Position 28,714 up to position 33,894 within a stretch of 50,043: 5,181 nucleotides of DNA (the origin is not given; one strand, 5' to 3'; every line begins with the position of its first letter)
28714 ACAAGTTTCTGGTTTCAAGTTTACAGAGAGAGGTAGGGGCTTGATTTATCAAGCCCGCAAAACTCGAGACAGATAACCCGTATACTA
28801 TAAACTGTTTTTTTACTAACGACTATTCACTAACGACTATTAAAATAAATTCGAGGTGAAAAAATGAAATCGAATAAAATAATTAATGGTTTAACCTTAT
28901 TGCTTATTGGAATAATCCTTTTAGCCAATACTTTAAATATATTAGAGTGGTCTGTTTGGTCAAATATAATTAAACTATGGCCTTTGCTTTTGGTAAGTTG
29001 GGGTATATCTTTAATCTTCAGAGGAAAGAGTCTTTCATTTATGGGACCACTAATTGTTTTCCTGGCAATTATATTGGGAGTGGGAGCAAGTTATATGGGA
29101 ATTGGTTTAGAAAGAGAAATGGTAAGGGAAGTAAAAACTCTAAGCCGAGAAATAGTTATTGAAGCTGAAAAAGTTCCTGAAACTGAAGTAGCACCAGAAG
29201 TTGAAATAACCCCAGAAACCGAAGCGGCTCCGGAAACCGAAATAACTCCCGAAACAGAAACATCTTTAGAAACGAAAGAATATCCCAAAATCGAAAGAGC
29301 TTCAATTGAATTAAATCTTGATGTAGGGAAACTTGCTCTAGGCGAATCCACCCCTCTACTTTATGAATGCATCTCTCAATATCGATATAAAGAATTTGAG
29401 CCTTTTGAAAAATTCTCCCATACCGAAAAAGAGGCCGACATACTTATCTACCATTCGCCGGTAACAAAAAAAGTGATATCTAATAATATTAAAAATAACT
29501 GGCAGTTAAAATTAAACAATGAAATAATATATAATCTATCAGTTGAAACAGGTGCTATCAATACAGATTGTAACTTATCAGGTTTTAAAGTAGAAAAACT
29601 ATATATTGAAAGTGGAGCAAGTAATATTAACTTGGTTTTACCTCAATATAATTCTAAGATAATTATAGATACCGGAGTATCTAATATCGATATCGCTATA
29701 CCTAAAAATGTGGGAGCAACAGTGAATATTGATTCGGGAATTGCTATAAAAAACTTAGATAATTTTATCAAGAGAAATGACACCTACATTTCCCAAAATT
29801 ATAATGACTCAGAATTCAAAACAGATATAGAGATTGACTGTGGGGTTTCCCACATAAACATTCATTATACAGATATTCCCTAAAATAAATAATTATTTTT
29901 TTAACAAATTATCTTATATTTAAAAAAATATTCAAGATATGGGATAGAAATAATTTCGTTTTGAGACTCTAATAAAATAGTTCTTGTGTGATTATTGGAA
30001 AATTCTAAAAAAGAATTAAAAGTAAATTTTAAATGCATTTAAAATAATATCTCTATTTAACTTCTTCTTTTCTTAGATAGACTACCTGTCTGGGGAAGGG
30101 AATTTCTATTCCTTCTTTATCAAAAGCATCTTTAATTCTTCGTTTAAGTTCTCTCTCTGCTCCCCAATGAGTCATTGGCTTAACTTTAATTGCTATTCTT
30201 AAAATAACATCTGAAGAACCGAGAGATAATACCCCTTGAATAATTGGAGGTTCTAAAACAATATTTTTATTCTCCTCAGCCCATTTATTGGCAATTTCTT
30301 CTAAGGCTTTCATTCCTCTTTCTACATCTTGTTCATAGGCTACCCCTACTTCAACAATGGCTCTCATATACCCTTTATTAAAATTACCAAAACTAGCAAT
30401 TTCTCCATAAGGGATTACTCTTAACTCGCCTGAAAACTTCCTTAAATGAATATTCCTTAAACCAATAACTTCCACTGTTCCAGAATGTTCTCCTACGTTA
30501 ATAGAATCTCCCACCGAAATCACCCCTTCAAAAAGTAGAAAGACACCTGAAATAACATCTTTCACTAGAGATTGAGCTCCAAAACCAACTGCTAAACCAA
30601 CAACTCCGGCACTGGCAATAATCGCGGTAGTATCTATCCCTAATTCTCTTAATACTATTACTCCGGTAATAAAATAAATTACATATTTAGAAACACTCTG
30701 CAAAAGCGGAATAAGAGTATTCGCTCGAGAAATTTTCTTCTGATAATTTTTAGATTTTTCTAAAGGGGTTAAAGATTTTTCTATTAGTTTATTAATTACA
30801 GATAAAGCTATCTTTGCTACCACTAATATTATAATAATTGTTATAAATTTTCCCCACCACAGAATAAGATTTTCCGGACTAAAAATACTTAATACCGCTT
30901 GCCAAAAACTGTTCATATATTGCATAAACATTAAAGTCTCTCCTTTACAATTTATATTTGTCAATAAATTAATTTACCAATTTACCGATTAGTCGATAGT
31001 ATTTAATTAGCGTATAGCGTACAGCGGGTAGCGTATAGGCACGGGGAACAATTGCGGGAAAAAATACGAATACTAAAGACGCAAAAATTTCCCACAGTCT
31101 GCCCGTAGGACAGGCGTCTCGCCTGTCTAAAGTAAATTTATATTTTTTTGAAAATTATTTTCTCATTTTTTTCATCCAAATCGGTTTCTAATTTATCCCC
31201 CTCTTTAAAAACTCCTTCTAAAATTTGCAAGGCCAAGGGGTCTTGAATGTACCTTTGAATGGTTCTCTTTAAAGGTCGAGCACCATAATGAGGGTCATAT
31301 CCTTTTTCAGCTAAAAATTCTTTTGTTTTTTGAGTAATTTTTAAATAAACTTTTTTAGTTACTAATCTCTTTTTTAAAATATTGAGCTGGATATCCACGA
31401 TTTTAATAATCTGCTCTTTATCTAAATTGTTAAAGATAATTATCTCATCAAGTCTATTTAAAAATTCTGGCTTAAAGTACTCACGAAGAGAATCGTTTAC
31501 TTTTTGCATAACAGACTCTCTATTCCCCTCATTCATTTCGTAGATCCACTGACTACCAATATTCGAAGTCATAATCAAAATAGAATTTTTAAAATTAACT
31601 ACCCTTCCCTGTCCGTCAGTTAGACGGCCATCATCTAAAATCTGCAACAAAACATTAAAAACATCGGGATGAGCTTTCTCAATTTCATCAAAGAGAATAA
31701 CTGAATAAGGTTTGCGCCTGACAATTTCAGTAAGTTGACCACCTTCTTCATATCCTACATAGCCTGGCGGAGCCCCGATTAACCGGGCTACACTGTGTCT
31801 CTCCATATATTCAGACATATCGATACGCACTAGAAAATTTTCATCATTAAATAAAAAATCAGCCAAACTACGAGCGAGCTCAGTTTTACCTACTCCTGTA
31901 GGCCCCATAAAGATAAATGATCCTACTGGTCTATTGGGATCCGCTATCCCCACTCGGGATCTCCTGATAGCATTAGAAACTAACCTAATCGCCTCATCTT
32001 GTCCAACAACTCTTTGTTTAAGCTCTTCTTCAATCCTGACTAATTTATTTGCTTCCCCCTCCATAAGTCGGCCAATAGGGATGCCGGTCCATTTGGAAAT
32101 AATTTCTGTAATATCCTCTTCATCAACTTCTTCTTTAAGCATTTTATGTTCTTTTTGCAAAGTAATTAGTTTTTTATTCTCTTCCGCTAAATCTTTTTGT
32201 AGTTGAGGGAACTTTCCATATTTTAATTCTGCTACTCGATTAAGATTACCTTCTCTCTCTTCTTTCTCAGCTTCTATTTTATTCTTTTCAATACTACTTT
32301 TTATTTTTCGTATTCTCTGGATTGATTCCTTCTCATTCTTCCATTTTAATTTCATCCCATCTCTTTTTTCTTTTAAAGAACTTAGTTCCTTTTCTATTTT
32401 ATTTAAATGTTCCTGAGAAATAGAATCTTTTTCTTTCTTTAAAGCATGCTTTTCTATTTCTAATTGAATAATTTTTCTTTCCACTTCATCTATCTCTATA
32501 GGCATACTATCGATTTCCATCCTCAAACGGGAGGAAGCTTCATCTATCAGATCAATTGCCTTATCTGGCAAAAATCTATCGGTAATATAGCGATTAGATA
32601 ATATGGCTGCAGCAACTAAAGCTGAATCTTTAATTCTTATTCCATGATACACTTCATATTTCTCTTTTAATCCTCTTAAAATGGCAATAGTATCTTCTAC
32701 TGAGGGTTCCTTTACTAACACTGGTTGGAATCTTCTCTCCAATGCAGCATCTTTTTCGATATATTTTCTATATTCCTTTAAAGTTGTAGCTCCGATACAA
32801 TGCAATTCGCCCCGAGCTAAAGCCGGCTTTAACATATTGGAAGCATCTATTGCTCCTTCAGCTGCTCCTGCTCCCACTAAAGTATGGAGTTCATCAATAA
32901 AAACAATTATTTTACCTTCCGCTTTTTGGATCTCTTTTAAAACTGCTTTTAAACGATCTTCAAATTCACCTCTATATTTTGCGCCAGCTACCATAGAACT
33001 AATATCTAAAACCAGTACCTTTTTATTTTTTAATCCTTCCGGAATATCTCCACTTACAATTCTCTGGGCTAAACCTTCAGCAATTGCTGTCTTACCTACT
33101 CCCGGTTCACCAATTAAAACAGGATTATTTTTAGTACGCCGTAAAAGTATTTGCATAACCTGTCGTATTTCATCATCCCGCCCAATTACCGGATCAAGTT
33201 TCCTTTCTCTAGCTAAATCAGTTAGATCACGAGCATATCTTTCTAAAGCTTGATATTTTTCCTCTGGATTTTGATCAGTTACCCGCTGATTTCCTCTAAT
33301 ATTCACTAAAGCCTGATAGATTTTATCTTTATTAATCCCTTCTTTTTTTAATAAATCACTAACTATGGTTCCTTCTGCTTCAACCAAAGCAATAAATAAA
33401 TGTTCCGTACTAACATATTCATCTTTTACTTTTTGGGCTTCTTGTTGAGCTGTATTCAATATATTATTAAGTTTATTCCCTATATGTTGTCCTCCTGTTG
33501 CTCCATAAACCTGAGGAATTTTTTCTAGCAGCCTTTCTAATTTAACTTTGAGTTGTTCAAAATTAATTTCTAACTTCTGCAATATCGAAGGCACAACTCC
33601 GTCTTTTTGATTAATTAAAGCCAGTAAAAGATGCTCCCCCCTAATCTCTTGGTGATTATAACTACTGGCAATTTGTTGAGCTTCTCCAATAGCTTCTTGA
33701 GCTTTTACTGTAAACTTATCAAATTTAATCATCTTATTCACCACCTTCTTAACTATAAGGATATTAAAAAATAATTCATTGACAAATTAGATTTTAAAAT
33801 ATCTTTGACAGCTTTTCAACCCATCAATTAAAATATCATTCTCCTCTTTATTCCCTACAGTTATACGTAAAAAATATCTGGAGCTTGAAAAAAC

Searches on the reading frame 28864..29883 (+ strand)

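Call 65: search_protein_families(library=pfam, proteins=[window:28864-29883:+], max_evalue=0.00001)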
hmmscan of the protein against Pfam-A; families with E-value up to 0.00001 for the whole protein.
window:28864-29883:+ (339 aa): 3 families
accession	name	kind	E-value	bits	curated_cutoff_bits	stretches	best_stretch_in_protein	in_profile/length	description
PF17115.11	Toast_rack_N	-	8.6e-09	36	22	1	143-231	3-92/92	N-terminal domain of toast_rack, DUF2154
PF18917.5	LiaI-LiaF-like_TM1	-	3.9e-07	30.5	27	1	9-51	4-42/42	LiaI-LiaF-like transmembrane region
PF22570.1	LiaF-TM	-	3.2e-06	28.3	27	1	9-71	3-63/98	LiaF transmembrane domain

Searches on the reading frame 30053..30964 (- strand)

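Call 65: search_protein_families(library=pfam, proteins=[window:30053-30964:-], max_evalue=0.00001)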
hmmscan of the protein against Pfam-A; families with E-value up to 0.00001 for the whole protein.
window:30053-30964:- (303 aa): 3 families
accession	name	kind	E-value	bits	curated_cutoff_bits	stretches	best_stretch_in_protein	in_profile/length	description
PF00924.24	MS_channel_2nd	-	1.1e-15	58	20.2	1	133-196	2-67/68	Mechanosensitive ion channel, beta-domain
PF21088.3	MS_channel_1st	-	1.6e-12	47.6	23.1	1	91-131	2-42/42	Mechanosensitive ion channel, transmembrane helices 2/3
PF21082.3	MS_channel_3rd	-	3e-11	44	21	1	204-288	3-88/88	Mechanosensitive ion channel MscS, C-terminal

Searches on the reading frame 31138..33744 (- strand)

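Call 65: search_protein_families(library=pfam, proteins=[window:31138-33744:-], max_evalue=0.00001)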
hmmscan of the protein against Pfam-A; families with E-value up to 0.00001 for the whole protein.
window:31138-33744:- (868 aa): 14 families
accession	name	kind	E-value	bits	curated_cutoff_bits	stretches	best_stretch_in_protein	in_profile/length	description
PF07724.20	AAA_2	-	9.6e-72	240.9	27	1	605-768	1-166/166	AAA domain (Cdc48 subfamily)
PF17871.7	AAA_lid_9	-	1.7e-34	118.3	22.8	1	348-450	1-103/104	AAA lid domain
PF10431.15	ClpB_D2-small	-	1.4e-27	96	21.9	1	774-852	1-79/81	C-terminal, D2-small domain, of ClpB protein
PF02861.25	Clp_N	-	2.4e-26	92.1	20.7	2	22-73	1-52/53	Clp amino terminal domain, pathogenicity island component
PF00004.35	AAA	-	6.7e-25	88.5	21.2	2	209-325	2-111/131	ATPase family associated with various cellular activities (AAA)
PF07728.20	AAA_5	-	1.7e-19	70.7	22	1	610-731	2-125/139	AAA domain (dynein-related subfamily)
PF13401.12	AAA_22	-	4.6e-13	50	27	1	609-705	7-110/130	AAA domain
PF13191.12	AAA_16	-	3.6e-12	47.5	32.6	0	186-232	2-51/167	AAA ATPase domain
PF13173.12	AAA_14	-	1e-07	32.5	27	0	611-706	6-88/129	AAA domain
PF01695.23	IstB_IS21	-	1.4e-07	31.7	24.1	0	193-270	80-153/238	IstB-like ATP binding protein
PF20720.3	nSTAND3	-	3.5e-07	30.5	27.2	0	194-231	8-43/155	Novel STAND NTPase 3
PF00158.32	Sigma54_activat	-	4.5e-07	30.1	20.2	0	610-714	25-129/168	Sigma-54 interaction domain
PF12775.13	AAA_7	-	3.8e-06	27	25.8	0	610-656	36-82/181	P-loop containing dynein motor region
PF05729.18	NACHT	-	8.4e-06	26.2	26.7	0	209-278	4-71/167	NACHT domain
